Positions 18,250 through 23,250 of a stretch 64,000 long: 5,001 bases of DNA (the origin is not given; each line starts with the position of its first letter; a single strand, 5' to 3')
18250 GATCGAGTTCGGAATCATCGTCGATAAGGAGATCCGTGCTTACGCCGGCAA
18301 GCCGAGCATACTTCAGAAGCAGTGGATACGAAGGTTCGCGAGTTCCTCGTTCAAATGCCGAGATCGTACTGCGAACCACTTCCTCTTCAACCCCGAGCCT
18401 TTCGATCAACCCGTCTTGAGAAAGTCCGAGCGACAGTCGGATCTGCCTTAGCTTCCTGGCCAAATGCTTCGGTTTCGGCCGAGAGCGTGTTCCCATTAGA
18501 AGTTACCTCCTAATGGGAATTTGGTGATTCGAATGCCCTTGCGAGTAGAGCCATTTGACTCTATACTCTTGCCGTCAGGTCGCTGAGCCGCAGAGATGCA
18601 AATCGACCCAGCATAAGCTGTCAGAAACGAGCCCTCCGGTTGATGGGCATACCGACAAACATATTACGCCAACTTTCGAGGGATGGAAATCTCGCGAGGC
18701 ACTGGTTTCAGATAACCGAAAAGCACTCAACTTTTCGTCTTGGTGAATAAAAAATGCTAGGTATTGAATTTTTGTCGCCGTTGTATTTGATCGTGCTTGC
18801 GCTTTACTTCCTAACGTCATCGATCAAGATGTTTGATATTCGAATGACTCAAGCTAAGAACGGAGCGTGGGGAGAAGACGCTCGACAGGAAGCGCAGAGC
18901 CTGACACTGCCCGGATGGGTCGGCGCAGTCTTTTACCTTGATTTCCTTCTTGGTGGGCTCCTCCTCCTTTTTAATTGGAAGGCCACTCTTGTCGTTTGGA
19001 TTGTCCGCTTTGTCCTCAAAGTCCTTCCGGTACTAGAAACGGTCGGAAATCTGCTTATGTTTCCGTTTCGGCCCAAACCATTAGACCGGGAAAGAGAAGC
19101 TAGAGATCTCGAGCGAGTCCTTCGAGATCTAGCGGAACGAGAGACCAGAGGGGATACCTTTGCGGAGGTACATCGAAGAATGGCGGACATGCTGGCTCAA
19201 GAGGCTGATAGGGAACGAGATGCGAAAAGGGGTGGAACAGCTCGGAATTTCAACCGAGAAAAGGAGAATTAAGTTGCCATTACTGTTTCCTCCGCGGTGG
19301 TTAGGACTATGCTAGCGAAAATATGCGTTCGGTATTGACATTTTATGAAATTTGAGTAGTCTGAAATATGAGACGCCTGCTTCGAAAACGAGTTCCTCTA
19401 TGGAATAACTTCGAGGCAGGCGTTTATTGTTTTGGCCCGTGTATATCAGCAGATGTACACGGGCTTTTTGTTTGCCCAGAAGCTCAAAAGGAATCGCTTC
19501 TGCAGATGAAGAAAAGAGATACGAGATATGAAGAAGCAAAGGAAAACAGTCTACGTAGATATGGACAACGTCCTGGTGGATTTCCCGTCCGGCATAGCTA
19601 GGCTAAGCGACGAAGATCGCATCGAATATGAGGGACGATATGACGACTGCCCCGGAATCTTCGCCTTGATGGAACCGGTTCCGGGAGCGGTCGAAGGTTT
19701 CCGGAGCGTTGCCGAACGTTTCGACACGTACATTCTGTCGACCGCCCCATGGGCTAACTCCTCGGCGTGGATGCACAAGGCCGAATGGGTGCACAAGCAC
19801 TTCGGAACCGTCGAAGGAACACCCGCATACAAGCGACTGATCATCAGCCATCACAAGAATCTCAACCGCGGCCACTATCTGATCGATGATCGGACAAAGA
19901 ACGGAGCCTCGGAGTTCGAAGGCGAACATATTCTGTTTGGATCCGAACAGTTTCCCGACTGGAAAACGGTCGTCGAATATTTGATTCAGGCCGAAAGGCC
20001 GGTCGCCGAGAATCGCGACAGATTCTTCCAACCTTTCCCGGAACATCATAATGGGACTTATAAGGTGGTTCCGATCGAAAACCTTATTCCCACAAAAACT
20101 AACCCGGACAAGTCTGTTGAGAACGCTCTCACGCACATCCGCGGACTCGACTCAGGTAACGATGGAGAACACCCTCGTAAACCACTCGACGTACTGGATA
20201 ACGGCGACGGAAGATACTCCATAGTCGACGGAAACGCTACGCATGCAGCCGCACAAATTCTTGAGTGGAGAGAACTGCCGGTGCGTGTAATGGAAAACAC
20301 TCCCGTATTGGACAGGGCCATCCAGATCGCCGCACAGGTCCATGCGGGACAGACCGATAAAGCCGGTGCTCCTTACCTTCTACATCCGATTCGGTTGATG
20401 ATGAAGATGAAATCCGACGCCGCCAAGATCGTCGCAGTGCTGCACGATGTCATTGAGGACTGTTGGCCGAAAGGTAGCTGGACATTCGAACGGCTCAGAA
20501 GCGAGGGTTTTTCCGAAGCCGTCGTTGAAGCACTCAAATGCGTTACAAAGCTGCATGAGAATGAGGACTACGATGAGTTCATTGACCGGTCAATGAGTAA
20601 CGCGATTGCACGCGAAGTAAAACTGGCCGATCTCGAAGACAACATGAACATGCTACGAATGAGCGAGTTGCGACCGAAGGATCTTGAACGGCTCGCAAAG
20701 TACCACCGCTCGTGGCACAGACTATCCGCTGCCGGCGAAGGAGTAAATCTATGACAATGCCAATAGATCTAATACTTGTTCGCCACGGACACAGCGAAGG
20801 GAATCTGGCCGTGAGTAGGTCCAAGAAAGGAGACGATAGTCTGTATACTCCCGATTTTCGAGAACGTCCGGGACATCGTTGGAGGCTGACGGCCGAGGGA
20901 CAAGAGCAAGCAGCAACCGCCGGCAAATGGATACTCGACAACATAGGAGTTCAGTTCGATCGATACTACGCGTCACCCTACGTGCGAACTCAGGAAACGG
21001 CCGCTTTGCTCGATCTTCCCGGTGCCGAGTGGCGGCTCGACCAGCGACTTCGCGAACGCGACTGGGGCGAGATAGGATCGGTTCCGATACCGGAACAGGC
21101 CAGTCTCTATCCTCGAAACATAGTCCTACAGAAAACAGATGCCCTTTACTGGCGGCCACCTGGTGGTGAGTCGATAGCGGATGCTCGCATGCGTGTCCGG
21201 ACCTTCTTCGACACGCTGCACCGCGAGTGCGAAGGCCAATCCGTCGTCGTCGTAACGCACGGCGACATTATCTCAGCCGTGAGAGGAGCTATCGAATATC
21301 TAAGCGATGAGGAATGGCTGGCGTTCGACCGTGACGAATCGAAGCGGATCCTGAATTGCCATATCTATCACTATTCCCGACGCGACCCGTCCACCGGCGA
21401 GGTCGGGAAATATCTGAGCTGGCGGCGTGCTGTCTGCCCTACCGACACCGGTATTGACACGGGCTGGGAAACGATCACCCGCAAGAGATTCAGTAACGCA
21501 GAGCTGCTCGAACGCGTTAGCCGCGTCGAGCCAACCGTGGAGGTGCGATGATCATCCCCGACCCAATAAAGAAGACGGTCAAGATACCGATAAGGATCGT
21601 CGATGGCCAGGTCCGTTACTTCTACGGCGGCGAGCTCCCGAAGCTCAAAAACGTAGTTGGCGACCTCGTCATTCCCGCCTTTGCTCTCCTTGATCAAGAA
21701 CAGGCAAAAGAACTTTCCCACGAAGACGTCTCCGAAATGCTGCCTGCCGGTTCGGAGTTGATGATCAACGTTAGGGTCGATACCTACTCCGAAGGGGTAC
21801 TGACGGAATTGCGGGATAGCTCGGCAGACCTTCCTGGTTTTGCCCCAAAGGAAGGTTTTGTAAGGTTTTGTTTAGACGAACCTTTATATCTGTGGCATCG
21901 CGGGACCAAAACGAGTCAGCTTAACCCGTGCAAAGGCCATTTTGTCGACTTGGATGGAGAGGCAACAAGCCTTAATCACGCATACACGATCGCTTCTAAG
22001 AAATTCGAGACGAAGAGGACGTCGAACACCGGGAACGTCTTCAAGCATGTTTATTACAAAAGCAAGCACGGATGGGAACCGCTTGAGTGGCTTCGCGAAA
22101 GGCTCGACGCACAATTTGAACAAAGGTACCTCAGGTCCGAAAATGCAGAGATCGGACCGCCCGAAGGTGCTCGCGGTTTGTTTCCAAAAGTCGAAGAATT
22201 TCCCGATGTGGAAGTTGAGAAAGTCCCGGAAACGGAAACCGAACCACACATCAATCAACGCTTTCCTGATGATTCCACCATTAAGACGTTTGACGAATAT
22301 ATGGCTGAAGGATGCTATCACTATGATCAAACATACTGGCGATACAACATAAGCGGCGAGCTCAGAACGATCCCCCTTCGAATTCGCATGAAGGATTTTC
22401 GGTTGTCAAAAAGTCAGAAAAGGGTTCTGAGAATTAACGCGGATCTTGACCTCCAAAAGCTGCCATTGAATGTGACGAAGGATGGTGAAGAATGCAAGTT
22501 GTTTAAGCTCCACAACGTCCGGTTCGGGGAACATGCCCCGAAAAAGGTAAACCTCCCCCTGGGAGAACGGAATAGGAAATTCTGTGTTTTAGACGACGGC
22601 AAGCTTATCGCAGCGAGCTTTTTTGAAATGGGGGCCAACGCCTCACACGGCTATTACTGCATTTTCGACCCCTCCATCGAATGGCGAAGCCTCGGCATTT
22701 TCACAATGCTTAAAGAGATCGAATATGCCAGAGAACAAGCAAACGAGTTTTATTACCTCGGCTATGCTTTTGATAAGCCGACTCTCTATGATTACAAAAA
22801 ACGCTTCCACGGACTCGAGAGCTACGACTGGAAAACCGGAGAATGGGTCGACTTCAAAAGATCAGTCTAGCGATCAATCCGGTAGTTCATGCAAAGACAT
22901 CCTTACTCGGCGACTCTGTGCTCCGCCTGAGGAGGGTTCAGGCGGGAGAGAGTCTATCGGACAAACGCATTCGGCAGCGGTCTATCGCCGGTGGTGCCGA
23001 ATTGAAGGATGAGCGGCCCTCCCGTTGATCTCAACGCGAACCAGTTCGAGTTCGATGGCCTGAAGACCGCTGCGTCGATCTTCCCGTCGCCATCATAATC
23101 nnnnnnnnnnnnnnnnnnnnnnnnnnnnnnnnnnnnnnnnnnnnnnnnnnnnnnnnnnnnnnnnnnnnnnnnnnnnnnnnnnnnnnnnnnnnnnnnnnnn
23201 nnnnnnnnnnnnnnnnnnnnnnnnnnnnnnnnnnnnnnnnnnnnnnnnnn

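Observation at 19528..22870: Coupled three-gene operon (nucleotidase/ParB-like/alarmone-hydrolase fusion, histidine phosphatase, Bpt-like transferase) not matching any system I know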

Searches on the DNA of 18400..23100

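Call 58: search_rna_families(source=window, start=18400, end=23100, threshold=evalue, max_evalue=1)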
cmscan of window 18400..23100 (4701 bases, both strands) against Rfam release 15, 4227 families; matches with E-value up to 1: 2.
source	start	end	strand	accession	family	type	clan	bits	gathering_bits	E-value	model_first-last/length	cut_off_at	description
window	19378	19474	+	RF04312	trpB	Cis-reg;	-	30.6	59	0.22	1-107/107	no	trpB ncRNA motif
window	19373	19472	+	RF02837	anti-hemB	Gene; sRNA;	-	20.9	49.5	0.14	1-81/81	no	Burkholderia RNA 7 (anti-hemB)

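Call 62: search_rna_families(source=window, start=19300, end=19560, threshold=evalue, max_evalue=10, show_alignments=2)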
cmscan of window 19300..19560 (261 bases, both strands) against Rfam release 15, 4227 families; matches with E-value up to 10: 9.
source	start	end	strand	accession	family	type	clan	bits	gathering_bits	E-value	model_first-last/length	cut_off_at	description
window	19378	19474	+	RF04312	trpB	Cis-reg;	-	30.6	59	0.012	1-107/107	no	trpB ncRNA motif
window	19373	19472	+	RF02837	anti-hemB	Gene; sRNA;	-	20.9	49.5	0.0076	1-81/81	no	Burkholderia RNA 7 (anti-hemB)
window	19366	19466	-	RF00401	SNORA20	Gene; snRNA; snoRNA; HACA-box;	CL00030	20.9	60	0.33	1-128/128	no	Small nucleolar RNA SNORA20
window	19316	19385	+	RF00823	lsy-6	Gene; miRNA;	-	17.2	60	0.41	1-74/74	no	lsy-6 microRNA precursor family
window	19500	19518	+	RF01273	sR34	Gene; snRNA; snoRNA; CD-box;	-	13.2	40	5.1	24-42/54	no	Small nucleolar RNA sR34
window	19502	19537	+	RF01126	sR41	Gene; snRNA; snoRNA; CD-box;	-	12.5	54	0.94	1-53/53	no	Small nucleolar RNA sR41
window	19391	19472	+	RF02278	Betaproteobacteria_toxic_sRNA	Gene; sRNA;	-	12.4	50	5.2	1-64/64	no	Betaproteobacteria toxic small RNA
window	19502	19516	+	RF01128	sR43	Gene; snRNA; snoRNA; CD-box;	-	8.5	45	9.2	1-56/56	no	Small nucleolar RNA sR42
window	19471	19536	-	RF02172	RFPL3-AS1_2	Gene; lncRNA;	-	8.4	40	9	1-71/71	no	RFPL3 antisense RNA 1 conserved region 2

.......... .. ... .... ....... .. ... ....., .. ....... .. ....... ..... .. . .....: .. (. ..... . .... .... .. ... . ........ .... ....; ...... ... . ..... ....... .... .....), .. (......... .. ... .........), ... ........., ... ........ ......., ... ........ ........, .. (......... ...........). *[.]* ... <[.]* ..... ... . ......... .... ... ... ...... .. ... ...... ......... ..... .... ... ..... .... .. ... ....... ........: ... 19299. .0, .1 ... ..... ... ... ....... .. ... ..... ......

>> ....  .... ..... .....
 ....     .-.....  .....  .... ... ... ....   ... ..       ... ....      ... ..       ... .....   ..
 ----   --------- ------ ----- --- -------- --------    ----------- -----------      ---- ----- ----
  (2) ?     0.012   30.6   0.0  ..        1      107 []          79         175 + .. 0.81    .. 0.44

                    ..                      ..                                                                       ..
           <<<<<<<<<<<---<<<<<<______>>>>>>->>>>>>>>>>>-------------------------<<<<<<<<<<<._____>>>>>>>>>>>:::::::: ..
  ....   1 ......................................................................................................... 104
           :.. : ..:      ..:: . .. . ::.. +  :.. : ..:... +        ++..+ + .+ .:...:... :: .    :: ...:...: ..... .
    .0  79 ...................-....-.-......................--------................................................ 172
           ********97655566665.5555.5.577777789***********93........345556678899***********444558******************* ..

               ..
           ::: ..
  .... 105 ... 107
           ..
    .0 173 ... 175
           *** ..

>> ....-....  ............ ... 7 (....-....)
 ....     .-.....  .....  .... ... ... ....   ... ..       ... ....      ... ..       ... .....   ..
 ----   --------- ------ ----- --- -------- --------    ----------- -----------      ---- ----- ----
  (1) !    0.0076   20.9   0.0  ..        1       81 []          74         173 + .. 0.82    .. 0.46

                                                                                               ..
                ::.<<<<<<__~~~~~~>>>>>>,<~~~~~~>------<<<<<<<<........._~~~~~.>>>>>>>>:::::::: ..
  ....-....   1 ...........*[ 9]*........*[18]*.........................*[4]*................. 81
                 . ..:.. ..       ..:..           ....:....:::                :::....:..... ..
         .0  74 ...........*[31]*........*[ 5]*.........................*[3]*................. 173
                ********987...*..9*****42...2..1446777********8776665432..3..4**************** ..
